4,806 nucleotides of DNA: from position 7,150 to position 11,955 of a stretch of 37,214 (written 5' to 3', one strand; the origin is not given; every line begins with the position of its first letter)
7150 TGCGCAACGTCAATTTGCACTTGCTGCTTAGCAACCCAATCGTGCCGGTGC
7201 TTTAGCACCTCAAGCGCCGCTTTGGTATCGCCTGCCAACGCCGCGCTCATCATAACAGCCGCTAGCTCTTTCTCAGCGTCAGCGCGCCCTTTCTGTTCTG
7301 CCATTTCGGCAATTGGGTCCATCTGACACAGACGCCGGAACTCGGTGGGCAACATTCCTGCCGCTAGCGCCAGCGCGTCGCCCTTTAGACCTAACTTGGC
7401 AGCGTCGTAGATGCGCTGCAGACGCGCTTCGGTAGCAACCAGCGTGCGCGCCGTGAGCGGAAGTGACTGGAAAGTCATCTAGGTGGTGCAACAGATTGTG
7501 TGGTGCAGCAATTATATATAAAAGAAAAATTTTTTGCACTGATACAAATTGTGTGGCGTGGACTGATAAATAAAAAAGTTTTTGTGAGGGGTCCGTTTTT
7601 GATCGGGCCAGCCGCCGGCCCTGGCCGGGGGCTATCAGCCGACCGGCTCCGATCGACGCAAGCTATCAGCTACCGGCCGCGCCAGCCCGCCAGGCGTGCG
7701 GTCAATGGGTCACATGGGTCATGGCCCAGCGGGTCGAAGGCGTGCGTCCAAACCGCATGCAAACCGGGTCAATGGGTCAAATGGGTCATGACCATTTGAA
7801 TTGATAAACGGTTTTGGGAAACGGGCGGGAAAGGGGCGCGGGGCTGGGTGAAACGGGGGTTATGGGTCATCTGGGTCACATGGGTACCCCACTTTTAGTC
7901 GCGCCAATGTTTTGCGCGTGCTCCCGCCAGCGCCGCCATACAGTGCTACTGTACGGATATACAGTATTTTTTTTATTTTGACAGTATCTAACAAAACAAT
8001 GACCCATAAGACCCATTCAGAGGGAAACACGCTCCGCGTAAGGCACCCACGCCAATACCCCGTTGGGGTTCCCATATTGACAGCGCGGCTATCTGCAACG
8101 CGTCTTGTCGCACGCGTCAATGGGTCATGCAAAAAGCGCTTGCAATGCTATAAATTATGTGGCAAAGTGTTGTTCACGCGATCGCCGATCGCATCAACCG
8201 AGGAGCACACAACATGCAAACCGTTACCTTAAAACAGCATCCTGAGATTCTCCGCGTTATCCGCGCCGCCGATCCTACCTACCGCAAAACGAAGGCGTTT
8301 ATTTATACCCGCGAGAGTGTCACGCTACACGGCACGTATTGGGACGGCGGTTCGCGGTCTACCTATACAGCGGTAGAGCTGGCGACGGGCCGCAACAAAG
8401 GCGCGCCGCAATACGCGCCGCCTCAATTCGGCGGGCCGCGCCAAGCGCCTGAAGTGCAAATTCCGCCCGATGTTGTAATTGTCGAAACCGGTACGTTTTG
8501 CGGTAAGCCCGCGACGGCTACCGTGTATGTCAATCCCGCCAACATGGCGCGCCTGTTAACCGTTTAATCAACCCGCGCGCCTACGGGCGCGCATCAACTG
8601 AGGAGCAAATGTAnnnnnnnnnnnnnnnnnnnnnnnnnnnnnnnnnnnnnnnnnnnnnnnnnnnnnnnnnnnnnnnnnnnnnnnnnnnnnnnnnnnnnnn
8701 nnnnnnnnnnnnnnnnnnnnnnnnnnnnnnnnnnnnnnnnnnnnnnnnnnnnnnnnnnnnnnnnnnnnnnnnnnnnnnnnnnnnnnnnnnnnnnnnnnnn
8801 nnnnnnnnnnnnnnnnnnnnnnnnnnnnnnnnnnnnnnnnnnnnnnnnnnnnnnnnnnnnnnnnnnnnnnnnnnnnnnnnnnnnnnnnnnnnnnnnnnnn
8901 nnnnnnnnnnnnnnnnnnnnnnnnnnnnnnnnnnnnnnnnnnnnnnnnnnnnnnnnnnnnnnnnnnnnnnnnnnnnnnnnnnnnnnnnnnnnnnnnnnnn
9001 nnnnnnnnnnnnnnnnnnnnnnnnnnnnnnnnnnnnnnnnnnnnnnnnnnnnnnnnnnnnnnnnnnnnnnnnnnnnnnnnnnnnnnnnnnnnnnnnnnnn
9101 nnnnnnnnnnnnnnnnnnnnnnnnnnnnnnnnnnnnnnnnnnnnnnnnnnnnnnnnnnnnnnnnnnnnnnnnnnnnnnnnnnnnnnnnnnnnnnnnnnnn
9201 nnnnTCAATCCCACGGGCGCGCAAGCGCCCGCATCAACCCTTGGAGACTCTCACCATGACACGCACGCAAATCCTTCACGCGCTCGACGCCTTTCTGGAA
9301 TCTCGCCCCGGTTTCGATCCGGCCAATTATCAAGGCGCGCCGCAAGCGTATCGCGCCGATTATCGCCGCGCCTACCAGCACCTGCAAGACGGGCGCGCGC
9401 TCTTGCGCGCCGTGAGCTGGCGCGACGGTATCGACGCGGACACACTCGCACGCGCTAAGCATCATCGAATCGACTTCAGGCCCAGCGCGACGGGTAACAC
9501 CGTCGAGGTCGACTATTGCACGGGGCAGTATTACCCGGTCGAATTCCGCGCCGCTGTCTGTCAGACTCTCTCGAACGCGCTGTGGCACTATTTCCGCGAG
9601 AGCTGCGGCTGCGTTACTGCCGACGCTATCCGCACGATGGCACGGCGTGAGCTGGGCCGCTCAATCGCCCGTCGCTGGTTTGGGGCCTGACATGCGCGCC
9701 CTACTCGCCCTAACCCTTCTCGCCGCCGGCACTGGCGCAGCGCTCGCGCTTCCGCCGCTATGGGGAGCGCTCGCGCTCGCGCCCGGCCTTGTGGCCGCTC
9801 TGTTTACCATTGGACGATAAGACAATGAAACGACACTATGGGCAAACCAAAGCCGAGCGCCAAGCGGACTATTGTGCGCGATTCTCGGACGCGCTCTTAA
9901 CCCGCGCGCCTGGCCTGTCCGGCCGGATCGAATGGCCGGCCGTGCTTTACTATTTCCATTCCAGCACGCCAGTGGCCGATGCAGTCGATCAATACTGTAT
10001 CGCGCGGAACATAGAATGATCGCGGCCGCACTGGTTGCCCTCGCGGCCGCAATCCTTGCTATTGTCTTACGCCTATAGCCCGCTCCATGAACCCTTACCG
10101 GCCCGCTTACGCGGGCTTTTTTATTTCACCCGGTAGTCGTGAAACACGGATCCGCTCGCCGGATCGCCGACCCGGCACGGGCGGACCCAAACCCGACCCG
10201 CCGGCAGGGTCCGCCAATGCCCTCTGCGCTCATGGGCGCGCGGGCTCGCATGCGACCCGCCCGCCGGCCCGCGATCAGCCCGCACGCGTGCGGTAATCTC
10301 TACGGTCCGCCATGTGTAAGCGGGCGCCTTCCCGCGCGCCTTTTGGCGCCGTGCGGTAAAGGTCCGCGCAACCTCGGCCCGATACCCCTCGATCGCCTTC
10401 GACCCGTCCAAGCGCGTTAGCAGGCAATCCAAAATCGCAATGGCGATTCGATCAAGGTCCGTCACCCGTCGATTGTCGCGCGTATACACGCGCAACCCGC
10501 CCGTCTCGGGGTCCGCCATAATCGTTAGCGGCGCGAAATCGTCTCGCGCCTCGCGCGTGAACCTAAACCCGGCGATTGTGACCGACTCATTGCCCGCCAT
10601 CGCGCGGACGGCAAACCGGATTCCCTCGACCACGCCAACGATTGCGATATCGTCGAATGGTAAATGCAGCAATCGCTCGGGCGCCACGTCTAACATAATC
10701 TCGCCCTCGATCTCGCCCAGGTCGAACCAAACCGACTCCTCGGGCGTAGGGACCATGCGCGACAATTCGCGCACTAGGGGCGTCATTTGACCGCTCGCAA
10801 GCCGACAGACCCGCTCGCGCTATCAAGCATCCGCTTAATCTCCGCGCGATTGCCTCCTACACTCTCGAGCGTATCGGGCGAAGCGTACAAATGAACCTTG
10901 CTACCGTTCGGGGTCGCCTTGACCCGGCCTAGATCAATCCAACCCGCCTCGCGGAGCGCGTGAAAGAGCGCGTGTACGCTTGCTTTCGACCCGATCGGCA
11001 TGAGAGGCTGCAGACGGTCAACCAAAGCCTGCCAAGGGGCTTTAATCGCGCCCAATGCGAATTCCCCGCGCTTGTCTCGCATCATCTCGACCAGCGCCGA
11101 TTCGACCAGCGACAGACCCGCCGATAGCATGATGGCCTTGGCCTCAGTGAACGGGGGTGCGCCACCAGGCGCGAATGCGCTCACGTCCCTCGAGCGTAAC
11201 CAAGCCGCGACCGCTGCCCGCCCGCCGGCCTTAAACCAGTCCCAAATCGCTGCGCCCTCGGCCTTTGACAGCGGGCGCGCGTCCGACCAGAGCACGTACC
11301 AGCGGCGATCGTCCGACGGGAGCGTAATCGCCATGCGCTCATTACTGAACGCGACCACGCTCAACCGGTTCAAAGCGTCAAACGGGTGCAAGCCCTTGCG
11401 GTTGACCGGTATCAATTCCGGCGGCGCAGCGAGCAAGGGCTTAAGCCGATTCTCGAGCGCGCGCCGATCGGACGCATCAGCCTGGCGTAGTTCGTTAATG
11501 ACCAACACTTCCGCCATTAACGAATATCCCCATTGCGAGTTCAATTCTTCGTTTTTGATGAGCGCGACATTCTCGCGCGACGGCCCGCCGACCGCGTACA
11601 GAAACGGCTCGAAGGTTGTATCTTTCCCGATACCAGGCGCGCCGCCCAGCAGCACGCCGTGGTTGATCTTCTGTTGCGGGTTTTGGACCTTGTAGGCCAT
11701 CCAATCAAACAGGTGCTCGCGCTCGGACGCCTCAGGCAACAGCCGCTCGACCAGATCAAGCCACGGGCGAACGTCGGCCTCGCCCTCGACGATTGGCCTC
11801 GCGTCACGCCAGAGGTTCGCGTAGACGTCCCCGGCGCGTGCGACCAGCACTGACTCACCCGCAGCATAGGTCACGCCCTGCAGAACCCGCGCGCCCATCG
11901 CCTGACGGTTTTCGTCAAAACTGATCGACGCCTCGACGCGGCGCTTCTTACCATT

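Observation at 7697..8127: Iteron field: 12-13 copies of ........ in three direct triplets, an inverted pair and a singleton, inside a 735-bp non-coding hub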

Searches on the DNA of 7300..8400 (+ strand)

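Call 5: search_dna_similar(query=window:7400-8300:+, collection=phages, mode=distant)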
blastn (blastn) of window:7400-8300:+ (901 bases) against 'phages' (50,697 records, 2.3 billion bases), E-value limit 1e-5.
No match.

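Call 80: search_rna_families(source=window, start=7300, end=8400, threshold=evalue, max_evalue=1)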
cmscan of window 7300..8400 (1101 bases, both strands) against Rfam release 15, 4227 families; matches with E-value up to 1: 0.
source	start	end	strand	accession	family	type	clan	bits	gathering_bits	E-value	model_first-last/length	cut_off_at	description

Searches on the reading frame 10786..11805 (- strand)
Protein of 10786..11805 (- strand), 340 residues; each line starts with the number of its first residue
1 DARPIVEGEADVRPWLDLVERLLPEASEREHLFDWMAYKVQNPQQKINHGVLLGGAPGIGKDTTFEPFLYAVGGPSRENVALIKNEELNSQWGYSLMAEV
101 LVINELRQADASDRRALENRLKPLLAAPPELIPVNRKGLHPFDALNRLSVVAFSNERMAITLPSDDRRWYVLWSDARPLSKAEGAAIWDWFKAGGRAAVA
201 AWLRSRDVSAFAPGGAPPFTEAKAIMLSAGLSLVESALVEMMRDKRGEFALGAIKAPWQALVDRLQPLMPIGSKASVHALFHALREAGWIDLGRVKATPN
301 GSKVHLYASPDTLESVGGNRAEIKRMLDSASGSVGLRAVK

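Call 75: search_solved_structures(query=A2, max_evalue=1, show_alignments=0)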
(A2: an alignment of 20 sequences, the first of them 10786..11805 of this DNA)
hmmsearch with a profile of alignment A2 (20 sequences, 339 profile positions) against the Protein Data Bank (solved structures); distinct sequences matched with E-value up to 1: 10.
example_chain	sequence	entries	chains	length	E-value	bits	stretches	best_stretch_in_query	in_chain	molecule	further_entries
6k9e_A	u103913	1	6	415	2.2e-12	50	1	30-237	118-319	Primase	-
6k9c_A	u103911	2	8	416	2.2e-12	50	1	30-237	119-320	Primase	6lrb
6shy_A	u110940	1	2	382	0.05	15.9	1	40-69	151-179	Reducing-end xylose-releasing exo-oligoxylanase Rex8A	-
6sud_A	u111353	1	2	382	0.05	15.9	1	40-69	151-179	Reducing-end xylose-releasing exo-oligoxylanase Rex8A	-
6tpp_A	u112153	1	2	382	0.055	15.8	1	40-69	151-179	Reducing-end xylose-releasing exo-oligoxylanase Rex8A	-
6srd_A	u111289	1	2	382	0.056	15.8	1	40-69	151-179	Reducing-end xylose-releasing exo-oligoxylanase Rex8A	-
6to0_A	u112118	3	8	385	0.057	15.8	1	40-69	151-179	Reducing-end xylose-releasing exo-oligoxylanase Rex8A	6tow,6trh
8unf_E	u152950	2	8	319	0.75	12.1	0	35-76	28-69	Sliding-clamp-loader large subunit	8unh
3u5z_B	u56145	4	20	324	0.77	12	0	35-76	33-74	DNA polymerase accessory protein 44 | Sliding-clamp-loader large subunit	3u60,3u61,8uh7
8uk9_B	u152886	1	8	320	0.79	12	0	35-75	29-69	Sliding-clamp-loader large subunit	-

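Call 86: find_related_loci(query=A2, collection=genome_contigs, flank=8000)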
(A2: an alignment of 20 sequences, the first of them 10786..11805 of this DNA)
Query A2 (340 aa) in genome_contigs; peptide patterns used: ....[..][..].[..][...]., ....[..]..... (x = any residue, [..] = any of these).
74 stretches matched a pattern; 31 encode a relative of the query (tblastn E <= 1e-3); 31 distinct loci.
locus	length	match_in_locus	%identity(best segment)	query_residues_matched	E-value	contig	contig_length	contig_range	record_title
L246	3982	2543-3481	59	1-314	2e-128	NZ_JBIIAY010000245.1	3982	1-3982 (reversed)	MAG: Brevundimonas sp. isolate ME2000-06-06pf_3300042549_group1_bin98 Rohwer_bin1832_scaffold_25338_c1, whole genome sho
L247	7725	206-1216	55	1-340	3e-122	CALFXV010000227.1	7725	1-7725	MAG TPA_asm: uncultured Methylotenera sp. isolate SRR6231131_bin.0_CONCOCT_v1.1_MAG genome assembly, contig: ERZ650249.2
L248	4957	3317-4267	55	11-329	9e-120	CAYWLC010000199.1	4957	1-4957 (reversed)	MAG TPA_asm: uncultured Luteolibacter sp. isolate SRP272421_co1_645 genome assembly, contig: NODE_65518_length_4957_cov_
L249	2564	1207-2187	54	1-330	6e-119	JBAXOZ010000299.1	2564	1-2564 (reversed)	MAG: Comamonadaceae bacterium isolate ELA518 MAG518_299, whole genome shotgun sequence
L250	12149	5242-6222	54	1-330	1e-113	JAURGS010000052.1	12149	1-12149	MAG: Rhodoferax sp. isolate SFB_649D_100_64 NODE_52_length_12149_cov_5.753231, whole genome shotgun sequence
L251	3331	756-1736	54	1-329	8e-115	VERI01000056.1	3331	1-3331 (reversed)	MAG: Burkholderiaceae bacterium isolate ZLKRG36 NODE_40741_length_3331_cov_12.738764, whole genome shotgun sequence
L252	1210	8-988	50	8-337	4e-122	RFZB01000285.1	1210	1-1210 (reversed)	MAG: Sphingomonadaceae bacterium isolate WB5_3A_155 contig_100_284, whole genome shotgun sequence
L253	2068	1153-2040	55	1-295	8e-118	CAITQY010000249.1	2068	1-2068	MAG: uncultured Gemmatimonadetes bacterium isolate UppL5_bin-2002 genome assembly, contig: bin-2002:249/793, whole genom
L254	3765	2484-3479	49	1-331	3e-108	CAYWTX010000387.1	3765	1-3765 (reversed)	MAG TPA_asm: uncultured Planctomycetaceae bacterium isolate binchicken_co255_29 genome assembly, contig: k141_3665358, w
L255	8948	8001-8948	50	8-326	1e-106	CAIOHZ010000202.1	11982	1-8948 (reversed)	MAG: uncultured proteobacterium isolate ErkenSummer_bin-2631 genome assembly, contig: bin-2631:202/307, whole genome sho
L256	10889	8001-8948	51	11-329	3e-106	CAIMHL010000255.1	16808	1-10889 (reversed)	MAG: uncultured beta proteobacterium isolate UppL3_bin-301 genome assembly, contig: bin-301:255/688, whole genome shotgu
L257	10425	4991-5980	47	1-328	3e-105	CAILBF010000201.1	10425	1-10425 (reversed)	MAG: uncultured actinobacterium isolate Ki2-D2_bin-1482 genome assembly, contig: bin-1482:201/244, whole genome shotgun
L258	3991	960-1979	46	1-340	1e-103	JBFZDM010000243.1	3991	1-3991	MAG: Chromatiaceae bacterium isolate PPR_0555 k121_823790, whole genome shotgun sequence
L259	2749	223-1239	48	1-340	5e-106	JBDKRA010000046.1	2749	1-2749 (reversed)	MAG: Phycisphaerae bacterium isolate 5_bin.122 c_000001827724, whole genome shotgun sequence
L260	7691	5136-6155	48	1-340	1e-102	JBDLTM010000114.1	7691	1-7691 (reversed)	MAG: Pseudomonadota bacterium isolate lewisrun_2019_sw_WHONDRS-S19S_0014_A_bin.46 scaffold_0002151, whole genome shotgun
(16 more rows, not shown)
